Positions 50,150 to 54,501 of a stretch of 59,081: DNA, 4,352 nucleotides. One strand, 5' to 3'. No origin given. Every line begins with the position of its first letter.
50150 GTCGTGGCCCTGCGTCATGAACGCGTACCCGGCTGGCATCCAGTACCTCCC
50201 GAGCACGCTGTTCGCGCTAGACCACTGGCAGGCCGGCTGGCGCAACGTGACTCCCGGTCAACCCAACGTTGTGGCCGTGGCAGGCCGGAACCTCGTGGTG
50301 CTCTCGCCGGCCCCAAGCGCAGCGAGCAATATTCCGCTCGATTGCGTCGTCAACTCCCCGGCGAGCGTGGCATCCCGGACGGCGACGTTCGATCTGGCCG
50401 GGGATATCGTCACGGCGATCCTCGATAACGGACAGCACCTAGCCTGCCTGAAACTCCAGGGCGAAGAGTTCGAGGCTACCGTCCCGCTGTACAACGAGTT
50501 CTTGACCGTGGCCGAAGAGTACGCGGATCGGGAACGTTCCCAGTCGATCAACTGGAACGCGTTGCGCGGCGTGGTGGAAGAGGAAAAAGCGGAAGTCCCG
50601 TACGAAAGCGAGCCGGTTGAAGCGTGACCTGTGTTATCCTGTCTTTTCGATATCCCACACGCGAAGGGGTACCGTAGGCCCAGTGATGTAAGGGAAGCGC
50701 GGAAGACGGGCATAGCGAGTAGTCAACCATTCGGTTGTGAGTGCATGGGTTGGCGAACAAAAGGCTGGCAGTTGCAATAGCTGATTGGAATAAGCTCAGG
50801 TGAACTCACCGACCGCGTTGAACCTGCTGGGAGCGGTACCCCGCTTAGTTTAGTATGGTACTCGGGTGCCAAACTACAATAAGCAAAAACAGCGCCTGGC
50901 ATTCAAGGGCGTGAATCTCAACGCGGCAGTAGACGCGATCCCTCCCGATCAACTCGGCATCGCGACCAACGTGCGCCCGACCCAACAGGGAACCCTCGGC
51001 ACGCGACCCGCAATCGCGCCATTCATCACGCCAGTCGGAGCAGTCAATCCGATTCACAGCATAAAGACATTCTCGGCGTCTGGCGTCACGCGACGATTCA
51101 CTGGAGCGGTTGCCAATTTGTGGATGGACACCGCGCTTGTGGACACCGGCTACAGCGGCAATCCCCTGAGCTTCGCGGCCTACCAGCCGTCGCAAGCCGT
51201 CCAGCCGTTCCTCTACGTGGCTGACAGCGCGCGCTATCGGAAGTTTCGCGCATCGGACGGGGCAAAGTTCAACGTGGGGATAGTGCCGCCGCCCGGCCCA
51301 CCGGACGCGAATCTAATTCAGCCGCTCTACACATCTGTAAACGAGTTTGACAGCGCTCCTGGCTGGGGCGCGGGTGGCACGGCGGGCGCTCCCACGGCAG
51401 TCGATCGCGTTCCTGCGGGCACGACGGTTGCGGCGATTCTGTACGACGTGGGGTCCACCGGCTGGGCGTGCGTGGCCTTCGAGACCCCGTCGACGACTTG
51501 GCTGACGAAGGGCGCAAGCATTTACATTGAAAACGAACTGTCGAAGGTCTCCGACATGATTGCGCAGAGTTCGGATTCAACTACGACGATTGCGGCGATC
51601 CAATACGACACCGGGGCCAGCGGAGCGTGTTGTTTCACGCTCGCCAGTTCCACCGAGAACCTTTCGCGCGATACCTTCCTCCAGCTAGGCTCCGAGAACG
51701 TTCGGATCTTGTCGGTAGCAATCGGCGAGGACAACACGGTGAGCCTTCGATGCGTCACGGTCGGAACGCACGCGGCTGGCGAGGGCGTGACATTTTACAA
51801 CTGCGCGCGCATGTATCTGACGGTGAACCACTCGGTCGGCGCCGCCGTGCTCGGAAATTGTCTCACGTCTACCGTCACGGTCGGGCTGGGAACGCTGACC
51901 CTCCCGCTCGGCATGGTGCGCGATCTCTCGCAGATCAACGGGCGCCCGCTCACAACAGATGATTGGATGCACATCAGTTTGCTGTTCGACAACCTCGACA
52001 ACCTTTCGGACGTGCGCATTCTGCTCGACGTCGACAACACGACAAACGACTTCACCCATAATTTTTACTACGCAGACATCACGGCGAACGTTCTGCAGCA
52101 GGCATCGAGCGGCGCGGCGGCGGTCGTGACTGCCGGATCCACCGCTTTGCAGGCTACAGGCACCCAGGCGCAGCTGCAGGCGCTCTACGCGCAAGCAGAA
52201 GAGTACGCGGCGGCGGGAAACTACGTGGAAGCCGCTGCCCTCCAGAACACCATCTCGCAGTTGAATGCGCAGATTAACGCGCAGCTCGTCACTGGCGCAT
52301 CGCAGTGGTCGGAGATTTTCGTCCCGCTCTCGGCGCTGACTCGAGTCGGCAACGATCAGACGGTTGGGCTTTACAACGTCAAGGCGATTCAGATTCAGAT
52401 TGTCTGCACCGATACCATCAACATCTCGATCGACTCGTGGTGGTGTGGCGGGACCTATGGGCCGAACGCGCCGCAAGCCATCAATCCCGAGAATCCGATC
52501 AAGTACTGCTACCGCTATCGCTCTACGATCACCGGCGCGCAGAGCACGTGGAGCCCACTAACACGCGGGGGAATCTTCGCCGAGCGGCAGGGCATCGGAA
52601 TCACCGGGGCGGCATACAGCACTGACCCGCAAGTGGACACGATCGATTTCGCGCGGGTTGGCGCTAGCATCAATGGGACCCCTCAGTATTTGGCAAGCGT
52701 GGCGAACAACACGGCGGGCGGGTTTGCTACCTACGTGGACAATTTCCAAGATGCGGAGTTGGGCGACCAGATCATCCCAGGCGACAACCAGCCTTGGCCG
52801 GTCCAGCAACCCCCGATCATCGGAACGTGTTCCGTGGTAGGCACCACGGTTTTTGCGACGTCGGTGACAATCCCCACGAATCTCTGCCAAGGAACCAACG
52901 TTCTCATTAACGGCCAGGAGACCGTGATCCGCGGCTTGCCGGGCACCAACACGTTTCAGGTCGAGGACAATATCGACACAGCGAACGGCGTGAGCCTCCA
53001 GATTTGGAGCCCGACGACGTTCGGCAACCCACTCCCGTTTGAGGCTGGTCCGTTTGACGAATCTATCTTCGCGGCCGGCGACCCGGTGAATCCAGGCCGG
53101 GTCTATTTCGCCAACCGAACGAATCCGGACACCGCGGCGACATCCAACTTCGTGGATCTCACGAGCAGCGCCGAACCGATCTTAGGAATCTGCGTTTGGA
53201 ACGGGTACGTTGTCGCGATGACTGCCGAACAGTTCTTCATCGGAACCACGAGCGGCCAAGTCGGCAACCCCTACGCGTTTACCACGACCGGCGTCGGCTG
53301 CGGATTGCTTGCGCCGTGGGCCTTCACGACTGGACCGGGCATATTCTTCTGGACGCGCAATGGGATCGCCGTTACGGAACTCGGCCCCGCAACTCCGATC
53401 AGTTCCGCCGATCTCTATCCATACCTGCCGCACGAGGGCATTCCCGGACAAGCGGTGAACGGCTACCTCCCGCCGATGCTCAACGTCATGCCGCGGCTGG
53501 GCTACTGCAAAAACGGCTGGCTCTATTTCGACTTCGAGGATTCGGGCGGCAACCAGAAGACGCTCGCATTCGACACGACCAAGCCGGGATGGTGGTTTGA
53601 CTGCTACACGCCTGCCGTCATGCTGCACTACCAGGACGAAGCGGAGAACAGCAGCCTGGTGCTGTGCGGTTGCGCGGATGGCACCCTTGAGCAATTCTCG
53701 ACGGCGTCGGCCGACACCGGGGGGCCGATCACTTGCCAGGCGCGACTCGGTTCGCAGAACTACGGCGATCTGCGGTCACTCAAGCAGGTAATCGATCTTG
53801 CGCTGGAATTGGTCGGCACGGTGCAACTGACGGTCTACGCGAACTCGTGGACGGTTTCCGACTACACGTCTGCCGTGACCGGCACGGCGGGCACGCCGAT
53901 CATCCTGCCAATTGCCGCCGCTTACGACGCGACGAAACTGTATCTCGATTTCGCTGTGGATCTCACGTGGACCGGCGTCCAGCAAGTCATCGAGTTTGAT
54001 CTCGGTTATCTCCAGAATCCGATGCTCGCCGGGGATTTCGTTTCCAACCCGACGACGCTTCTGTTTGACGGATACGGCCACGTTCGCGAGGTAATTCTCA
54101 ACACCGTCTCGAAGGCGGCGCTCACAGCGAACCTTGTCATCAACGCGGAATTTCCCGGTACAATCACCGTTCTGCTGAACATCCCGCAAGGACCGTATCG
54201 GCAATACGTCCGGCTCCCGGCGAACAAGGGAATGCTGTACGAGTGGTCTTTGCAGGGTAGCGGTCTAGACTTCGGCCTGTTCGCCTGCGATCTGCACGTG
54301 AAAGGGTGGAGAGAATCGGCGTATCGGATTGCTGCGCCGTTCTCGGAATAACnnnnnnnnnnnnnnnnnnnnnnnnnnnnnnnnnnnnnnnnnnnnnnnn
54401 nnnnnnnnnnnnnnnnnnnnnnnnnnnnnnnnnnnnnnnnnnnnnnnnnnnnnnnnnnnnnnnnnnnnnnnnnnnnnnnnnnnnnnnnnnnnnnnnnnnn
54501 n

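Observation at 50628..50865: A 238-bp intergenic element in the tail module with an extended long-range closing helix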

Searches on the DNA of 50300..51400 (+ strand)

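Call 8: search_dna_similar(query=window:50400-51400:+, collection=phages, mode=distant)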
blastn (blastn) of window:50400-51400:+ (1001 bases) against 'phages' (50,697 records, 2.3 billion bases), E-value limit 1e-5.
No match.

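Call 12: search_rna_families(source=window, start=50300, end=51200, threshold=evalue, max_evalue=10, show_alignments=2)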
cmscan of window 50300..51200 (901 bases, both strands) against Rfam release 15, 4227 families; matches with E-value up to 10: 1.
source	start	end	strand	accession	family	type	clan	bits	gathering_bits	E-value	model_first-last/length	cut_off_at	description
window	50842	50885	-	RF00711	mir-449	Gene; miRNA;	CL00087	15.1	60.4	5.1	1-86/86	no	mir-449 microRNA precursor family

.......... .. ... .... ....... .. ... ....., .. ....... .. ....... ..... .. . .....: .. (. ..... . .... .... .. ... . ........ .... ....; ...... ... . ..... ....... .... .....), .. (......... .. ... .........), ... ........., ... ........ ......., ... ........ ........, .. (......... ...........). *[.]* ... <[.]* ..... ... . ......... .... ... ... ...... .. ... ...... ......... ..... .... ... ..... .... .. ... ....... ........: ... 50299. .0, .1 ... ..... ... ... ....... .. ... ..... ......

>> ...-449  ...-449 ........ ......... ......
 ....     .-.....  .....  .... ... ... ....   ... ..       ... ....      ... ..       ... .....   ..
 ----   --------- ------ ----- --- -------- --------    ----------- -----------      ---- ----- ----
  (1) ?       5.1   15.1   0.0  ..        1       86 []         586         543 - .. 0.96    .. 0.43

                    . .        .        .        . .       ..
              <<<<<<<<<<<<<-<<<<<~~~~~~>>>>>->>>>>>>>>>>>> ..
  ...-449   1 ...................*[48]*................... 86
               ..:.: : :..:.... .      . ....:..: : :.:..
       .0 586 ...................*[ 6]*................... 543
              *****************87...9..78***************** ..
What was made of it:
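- On Any Rfam 15 family (ribozymes, riboswitches, sRNAs, introns, tmRNA): At E <= 10 on 50300-51200 the only match was a chance mir-449 hit on the minus strand, 15 bits against a gathering score of 60.4 (call 12).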

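Call 36: search_dna_similar(query=window:50628-50865:+, collection=phages, mode=distant, max_evalue=10)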
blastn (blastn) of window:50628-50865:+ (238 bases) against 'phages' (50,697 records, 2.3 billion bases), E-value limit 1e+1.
Records with a match: 9; places in all: 9; records where one place covers at least 80% of the query: 0.
Best place of each record, by identity: 95-99% 1; 90-95% 2; 80-90% 6.
By first word of the organism name: Gordonia 2; Shewanella 2; Vibrio 2; Klebsiella 2; Rhizobium 1.
By host as written in the record: Gordonia terrae 3612 2; - 2; Vibrio parahaemolyticus 1; Vibrio cholerae 1; Klebsiella pneumoniae 1; Sinorhizobium americanum X2_24 1; Klebsiella pneumoniae TASP18 1.
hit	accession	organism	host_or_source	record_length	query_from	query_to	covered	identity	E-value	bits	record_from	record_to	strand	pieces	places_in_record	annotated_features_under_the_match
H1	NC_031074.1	Gordonia phage Bantam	Gordonia terrae 3612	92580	172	209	16%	81.6%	9e+0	37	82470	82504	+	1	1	144: hypothetical protein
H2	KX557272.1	Gordonia phage Bantam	Gordonia terrae 3612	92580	172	209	16%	81.6%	9e+0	37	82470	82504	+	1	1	144: hypothetical protein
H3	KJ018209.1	Shewanella sp. phage 1/4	Baltic Sea ice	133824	152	180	12%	86.2%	9e+0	36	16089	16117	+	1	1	none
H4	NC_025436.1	Shewanella sp. phage 1/4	Baltic Sea ice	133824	152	180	12%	86.2%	9e+0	36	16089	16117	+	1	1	none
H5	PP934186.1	Vibrio phage P018-4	Vibrio parahaemolyticus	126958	152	180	12%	86.2%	9e+0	36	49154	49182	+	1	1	none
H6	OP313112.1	Vibrio phage 12VC501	Vibrio cholerae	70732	141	166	11%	92.3%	8e-1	39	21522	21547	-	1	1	hypothetical protein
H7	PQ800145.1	Klebsiella phage Kpn_R1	Klebsiella pneumoniae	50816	144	170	11%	88.9%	9e+0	37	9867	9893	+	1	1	record has no annotation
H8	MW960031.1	Rhizobium phage RHph_X2_24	Sinorhizobium americanum X2_24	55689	189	212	10%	91.7%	9e+0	36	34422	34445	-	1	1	SGNH hydrolase-type protein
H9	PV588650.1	Klebsiella phage ZHS-TASP18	Klebsiella pneumoniae TASP18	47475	135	157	10%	95.7%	3e+0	38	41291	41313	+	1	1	hypothetical protein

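Call 73: search_dna_similar(query=window:50628-50865:+, collection=plasmids, mode=distant, max_evalue=1)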
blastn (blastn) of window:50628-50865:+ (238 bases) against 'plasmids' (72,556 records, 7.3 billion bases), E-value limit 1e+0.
No match.
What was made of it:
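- Tried and rejected: The plasmid collection gave nothing (calls 36, 73).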

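Call 81: build_rna_model(alignment_id=A2, structure=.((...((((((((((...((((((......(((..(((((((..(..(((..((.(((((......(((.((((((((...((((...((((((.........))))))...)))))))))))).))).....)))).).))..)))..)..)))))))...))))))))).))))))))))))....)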
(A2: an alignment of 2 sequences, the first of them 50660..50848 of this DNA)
Model R1 built from alignment A2 (2 sequences, 189 columns); structure: as given.
model positions 189; base pairs 60; branch points 0; effective number of sequences 0.6; information 0.59 bits per position. Calibrated on 0.2 Mb of random sequence (short: E-values are rough).
structure used (alignment columns):
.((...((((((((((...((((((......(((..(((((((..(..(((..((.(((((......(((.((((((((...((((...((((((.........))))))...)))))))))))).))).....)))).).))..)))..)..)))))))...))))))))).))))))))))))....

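Call 82: search_with_rna_model(model_id=R1, sources=[window, L001, L002, L003, L004, L006, L007, L008, L010, L015, L016, L017, L018, L021, L024, L026, L027, L028, L031, L036], max_evalue=10)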
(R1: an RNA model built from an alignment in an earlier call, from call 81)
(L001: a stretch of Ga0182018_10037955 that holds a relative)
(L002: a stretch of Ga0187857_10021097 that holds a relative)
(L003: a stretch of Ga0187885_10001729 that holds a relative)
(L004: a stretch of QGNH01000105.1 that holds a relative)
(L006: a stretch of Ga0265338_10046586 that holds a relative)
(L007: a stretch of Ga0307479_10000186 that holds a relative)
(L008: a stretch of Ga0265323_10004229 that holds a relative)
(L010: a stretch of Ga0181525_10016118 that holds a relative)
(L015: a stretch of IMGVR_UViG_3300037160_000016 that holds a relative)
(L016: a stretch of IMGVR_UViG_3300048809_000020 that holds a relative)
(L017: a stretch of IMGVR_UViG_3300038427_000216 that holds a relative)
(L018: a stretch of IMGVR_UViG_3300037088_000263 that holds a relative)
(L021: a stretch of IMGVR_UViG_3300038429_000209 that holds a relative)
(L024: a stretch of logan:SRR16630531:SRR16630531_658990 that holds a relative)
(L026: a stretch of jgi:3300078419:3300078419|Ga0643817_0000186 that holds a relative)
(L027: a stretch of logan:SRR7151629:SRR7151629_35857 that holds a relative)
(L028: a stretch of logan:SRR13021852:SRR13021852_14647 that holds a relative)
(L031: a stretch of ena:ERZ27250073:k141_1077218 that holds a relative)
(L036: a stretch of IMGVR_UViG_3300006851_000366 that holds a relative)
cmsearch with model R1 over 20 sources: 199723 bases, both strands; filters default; matches with E-value up to 10: 3.
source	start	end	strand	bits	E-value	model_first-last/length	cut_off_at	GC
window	50660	50848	+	236.4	7.8e-51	1-189/189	no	0.57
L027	5071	5168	-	9.4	3.5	1-189/189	no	0.64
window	49784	49813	+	7.4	9.3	1-189/189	no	0.57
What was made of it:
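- On Conserved structured RNA (general criterion): The single-sequence covariance model R1 found nothing else in 200 kb of held sequence (call 82).
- Tried and rejected: The covariance model R1 was searched over all held loci and found nothing (call 82).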

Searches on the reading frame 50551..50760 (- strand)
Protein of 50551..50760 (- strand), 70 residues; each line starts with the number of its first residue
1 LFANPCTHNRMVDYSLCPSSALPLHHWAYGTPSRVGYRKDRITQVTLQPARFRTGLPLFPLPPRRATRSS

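Call 45: search_protein_families(library=pfam, proteins=[window:50551-50760:-], max_evalue=10)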
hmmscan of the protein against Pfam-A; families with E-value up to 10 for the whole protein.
window:50551-50760:- (70 aa): 0 families

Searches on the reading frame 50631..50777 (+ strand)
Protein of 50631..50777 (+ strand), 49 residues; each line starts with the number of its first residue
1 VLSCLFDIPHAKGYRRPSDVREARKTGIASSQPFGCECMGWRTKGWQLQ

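Call 45: search_protein_families(library=pfam, proteins=[window:50631-50777:+], max_evalue=10)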
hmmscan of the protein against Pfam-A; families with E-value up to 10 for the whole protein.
window:50631-50777:+ (49 aa): 0 families

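Call 51: search_protein_representatives(protein=window:50631-50777:+)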
Query: 49 residues. Proteins with E-value up to 0.001 (for the whole library): 0; up to 1e-10: 0; up to 1e-30: 0. The best 0 are listed.
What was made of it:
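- Checked: That ORF has no homolog among 1.84 billion representative proteins (call 51) and no Pfam hit (call 45).
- It has no homolog among 1.84 billion representative proteins (call 51) and no Pfam hit (call 45).
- Tried and rejected: Three ORFs on the opposite strand also have no family match (calls 45, 51).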

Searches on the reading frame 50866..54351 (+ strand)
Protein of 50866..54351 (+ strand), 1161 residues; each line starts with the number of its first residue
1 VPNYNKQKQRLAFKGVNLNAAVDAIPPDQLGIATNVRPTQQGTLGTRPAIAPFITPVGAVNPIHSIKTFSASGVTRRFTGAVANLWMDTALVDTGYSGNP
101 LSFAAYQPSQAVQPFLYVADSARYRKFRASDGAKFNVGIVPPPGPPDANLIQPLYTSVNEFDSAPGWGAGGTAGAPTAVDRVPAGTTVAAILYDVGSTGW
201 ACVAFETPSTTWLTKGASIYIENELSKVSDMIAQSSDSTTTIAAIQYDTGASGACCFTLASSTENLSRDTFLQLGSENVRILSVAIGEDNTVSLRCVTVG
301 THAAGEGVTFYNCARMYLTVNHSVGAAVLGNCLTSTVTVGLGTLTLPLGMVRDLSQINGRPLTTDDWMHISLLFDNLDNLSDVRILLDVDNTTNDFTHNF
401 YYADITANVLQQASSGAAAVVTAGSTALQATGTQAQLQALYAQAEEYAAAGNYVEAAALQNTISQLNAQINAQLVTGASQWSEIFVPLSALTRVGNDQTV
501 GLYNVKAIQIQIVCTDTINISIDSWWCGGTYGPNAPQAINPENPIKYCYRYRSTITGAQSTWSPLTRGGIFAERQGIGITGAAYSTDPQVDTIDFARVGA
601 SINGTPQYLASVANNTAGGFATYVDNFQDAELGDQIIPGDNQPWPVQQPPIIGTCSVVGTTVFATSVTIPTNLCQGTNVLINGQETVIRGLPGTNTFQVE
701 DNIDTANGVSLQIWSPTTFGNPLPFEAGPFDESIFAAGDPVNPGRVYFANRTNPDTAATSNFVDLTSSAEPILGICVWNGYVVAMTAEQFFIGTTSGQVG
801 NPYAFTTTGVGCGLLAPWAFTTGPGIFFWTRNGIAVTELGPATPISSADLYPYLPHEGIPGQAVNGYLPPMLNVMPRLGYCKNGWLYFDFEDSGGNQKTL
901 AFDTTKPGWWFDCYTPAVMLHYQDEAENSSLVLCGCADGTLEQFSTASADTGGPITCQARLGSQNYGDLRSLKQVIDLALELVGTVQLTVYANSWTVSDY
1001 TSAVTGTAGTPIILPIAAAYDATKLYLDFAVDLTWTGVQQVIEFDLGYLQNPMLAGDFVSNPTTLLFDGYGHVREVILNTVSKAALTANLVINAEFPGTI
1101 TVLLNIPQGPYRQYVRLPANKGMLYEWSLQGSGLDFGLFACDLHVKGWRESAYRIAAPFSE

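Call 9: search_protein_families(library=phrogs, proteins=[window:50866-54351:+])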
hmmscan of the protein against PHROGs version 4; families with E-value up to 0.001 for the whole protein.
window:50866-54351:+ (1161 aa): 0 families

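Call 10: search_protein_families(library=pfam, proteins=[window:50866-54351:+])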
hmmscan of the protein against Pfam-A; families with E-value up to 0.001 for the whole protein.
window:50866-54351:+ (1161 aa): 0 families

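Call 57: list_cluster_members(proteins=[window:50866-54348:+, window:54353-54673:+, window:54673-56796:+, window:48489-48944:+, window:46613-47656:+])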
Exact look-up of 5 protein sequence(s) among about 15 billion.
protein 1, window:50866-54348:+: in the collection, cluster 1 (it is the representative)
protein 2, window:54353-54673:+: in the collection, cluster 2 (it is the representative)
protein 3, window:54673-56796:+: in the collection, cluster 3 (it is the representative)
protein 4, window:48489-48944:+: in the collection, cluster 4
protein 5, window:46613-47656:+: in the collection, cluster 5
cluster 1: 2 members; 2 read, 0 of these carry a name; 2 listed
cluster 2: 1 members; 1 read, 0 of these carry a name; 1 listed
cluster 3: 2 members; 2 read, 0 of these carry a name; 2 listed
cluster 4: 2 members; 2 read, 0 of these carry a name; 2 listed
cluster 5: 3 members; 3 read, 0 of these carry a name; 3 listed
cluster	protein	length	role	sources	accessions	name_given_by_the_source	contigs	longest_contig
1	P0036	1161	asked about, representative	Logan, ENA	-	-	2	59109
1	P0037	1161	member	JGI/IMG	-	-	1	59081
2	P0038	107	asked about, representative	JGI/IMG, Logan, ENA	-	-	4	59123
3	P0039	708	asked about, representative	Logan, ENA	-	-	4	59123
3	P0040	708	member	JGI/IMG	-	-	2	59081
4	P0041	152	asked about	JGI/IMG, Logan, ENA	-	-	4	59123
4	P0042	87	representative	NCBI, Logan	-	-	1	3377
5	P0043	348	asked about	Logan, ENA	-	-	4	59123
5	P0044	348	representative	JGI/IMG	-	-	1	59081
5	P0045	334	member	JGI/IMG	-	-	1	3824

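Call 58: find_encoding_contigs(protein=P0037, flank=3000, max_places=5)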
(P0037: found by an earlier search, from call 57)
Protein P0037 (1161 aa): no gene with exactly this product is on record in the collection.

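Call 59: find_encoding_contigs(protein=P0040, flank=6000, max_places=5)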
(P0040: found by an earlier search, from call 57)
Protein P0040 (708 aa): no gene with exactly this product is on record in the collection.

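Call 78: search_solved_structures(query=window:50866-54348:+, max_evalue=1)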
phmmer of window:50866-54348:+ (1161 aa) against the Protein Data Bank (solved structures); distinct sequences matched with E-value up to 1: 0.
